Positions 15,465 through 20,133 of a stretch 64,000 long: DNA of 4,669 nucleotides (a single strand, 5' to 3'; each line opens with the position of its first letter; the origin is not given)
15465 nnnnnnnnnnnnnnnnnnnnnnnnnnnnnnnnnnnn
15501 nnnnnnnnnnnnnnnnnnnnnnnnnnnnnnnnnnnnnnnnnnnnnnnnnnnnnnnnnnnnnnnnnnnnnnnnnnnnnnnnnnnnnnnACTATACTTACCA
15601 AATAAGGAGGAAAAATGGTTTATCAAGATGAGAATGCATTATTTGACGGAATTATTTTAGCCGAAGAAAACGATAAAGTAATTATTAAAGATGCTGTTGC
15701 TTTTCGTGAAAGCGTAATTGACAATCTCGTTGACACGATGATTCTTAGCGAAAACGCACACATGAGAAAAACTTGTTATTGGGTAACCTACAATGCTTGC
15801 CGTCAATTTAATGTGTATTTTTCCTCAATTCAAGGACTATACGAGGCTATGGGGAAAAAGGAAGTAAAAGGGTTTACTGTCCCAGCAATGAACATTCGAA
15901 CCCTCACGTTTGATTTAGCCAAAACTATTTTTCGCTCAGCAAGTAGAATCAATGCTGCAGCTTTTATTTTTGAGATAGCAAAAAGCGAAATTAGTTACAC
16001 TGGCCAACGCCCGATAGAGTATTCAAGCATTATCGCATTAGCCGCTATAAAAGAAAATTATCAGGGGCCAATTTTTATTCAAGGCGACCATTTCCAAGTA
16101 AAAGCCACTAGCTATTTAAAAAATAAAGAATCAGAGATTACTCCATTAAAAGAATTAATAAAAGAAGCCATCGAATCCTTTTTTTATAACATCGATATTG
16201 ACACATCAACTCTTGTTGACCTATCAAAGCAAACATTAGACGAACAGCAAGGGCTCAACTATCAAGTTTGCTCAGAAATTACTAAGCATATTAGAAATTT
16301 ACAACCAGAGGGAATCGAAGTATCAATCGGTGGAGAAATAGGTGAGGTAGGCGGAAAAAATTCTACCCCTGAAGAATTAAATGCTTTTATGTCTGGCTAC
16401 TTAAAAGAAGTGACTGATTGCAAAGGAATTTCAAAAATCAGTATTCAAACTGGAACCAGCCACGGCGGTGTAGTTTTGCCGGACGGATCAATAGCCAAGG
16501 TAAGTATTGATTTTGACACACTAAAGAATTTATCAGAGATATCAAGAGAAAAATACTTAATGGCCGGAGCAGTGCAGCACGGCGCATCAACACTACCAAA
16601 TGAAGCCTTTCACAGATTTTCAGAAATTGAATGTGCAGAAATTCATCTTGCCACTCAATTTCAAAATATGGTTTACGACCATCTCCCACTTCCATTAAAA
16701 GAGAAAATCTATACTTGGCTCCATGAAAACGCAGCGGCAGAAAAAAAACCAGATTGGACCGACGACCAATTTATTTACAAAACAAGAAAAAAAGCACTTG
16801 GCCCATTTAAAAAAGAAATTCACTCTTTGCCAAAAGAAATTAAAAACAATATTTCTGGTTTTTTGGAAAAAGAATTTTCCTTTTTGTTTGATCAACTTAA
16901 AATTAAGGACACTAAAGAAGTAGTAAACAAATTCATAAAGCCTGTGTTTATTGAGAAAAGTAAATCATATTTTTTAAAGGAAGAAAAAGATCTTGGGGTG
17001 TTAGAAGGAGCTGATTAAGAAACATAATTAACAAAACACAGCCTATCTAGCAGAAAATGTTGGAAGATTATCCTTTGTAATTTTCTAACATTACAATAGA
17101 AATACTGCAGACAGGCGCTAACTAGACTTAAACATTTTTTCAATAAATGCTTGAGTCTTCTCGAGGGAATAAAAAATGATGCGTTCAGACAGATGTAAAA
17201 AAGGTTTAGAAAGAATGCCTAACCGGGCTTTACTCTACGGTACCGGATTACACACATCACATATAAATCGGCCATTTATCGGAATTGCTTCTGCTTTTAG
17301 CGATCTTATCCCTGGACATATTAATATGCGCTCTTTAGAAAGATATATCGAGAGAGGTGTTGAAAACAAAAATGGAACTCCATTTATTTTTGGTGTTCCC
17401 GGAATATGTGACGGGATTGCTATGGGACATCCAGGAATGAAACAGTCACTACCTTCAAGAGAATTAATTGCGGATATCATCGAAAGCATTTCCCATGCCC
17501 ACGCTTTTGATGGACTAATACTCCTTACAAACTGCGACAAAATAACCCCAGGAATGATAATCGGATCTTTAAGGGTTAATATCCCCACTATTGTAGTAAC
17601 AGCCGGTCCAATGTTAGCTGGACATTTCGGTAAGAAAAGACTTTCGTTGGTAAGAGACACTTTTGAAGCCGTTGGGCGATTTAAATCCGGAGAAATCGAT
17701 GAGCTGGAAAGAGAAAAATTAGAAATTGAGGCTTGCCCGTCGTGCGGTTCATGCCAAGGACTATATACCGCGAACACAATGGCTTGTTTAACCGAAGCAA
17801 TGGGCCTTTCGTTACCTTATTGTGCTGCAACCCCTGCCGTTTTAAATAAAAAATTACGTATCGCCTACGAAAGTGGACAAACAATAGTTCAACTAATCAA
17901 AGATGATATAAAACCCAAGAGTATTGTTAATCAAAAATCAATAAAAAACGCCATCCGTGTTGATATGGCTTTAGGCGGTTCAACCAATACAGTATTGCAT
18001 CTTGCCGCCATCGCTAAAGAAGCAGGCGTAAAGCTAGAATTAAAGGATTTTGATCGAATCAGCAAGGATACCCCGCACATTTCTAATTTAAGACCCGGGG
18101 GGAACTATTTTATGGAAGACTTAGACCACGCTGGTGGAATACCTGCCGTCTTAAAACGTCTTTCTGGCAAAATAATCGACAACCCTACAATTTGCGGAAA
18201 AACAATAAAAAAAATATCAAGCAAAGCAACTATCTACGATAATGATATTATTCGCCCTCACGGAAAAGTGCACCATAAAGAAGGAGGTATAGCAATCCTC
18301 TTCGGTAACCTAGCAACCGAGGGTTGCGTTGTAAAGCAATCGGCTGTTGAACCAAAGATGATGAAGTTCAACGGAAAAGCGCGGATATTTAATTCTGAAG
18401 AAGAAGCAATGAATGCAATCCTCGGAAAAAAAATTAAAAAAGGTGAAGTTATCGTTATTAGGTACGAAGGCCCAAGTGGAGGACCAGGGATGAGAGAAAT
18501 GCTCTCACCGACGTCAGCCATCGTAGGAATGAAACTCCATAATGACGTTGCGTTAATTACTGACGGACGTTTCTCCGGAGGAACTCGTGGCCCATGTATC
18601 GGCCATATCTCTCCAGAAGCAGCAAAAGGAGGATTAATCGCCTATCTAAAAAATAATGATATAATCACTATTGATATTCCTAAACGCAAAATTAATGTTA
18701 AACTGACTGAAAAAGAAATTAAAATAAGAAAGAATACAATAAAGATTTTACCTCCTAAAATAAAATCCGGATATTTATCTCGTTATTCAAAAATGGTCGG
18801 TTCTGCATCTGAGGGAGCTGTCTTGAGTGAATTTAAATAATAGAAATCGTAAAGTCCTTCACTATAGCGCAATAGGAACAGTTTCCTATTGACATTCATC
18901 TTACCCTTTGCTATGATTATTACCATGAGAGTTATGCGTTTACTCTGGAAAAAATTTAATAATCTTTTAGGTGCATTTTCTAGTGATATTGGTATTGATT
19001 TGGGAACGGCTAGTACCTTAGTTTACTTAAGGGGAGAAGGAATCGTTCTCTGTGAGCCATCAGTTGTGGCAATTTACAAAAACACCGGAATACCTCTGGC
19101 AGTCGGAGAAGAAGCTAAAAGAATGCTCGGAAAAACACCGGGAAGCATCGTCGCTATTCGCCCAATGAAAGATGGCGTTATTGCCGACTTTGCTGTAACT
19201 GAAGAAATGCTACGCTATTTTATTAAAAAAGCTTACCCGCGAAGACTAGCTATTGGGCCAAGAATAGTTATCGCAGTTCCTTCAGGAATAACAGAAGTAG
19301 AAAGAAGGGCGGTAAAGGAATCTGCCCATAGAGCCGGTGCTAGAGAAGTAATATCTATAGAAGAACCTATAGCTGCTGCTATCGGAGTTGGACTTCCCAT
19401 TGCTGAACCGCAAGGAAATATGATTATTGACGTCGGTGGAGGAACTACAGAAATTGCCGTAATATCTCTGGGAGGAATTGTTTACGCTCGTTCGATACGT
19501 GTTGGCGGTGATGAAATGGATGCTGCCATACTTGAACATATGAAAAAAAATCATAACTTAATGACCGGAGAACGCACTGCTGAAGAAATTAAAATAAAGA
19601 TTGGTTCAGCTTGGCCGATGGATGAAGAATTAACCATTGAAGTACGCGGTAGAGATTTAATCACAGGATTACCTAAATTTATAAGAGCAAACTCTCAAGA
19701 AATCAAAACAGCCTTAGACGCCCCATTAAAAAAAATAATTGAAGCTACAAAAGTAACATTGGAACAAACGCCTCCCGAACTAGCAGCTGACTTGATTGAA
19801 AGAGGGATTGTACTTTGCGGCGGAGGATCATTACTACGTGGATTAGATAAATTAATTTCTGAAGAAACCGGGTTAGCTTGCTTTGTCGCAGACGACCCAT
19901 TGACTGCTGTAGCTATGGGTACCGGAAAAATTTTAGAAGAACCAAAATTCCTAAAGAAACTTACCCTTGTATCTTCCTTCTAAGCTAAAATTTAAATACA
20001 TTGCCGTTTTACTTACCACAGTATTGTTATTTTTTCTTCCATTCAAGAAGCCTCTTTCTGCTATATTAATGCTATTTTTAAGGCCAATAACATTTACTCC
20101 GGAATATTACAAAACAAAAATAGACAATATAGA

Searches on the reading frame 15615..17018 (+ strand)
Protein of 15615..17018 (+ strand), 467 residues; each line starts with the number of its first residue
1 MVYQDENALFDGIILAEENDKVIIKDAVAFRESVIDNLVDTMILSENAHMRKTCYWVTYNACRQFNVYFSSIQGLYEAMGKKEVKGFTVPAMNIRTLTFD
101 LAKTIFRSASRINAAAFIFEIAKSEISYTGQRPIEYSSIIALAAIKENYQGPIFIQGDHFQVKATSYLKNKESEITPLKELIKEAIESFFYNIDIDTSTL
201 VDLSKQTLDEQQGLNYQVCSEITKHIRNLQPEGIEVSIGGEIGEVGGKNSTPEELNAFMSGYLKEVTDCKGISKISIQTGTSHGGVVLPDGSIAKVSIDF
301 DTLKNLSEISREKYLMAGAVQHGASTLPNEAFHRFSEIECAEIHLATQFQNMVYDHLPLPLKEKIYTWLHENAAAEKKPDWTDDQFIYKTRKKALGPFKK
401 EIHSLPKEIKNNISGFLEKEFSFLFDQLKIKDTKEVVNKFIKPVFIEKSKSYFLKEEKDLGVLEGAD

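Call 61: search_protein_families(library=pfam, proteins=[window:15615-17018:+], max_evalue=0.00001)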
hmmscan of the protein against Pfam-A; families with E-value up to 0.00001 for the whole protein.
window:15615-17018:+ (467 aa): 1 family
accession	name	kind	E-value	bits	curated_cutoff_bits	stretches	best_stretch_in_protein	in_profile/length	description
PF01116.26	F_bP_aldolase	-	1.9e-16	60.9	25.5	1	82-364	10-242/277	Fructose-bisphosphate aldolase class-II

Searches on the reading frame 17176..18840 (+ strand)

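Call 61: search_protein_families(library=pfam, proteins=[window:17176-18840:+], max_evalue=0.00001)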
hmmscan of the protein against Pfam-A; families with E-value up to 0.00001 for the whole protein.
window:17176-18840:+ (554 aa): 2 families
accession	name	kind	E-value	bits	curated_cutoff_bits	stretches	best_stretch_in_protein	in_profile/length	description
PF00920.27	ILVD_EDD_N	-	3.4e-124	414.6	27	1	32-345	1-314/316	Dihydroxy-acid/6-phosphogluconate dehydratase N-terminal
PF24877.1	ILV_EDD_C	-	1.5e-76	256.5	27.7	1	357-548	1-191/191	Dihydroxy-acid/6-phosphogluconate dehydratase C-terminal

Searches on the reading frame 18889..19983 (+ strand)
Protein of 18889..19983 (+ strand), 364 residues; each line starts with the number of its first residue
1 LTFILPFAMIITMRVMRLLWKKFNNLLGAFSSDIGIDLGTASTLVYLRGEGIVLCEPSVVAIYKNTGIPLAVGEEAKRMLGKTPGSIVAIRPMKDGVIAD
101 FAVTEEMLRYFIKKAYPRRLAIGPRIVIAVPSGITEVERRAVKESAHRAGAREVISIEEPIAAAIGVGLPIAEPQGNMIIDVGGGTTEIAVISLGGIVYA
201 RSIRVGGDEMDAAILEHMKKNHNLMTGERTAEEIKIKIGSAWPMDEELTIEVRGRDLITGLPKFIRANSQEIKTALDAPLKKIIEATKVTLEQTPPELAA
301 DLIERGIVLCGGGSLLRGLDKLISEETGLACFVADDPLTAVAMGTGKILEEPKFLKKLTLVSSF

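Call 62: search_protein_families(library=pfam, proteins=[window:18889-19983:+], max_evalue=0.00001)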
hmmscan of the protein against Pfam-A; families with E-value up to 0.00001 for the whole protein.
window:18889-19983:+ (364 aa): 5 families
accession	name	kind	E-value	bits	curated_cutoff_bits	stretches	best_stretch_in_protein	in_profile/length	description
PF06723.19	MreB_Mbl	-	2.7e-143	477.2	27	1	32-355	2-325/327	MreB/Mbl protein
PF00012.26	HSP70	-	2.7e-13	49.5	20.6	1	126-344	136-367/599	Hsp70 protein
PF14450.12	FtsA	-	3e-12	47.4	31.8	1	179-331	2-107/127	Cell division protein FtsA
PF00022.25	Actin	-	3.9e-09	36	27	0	55-221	29-190/410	Actin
PF11104.14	PilM_2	-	8.5e-08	31.9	27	0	177-221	182-226/340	Type IV pilus assembly protein PilM;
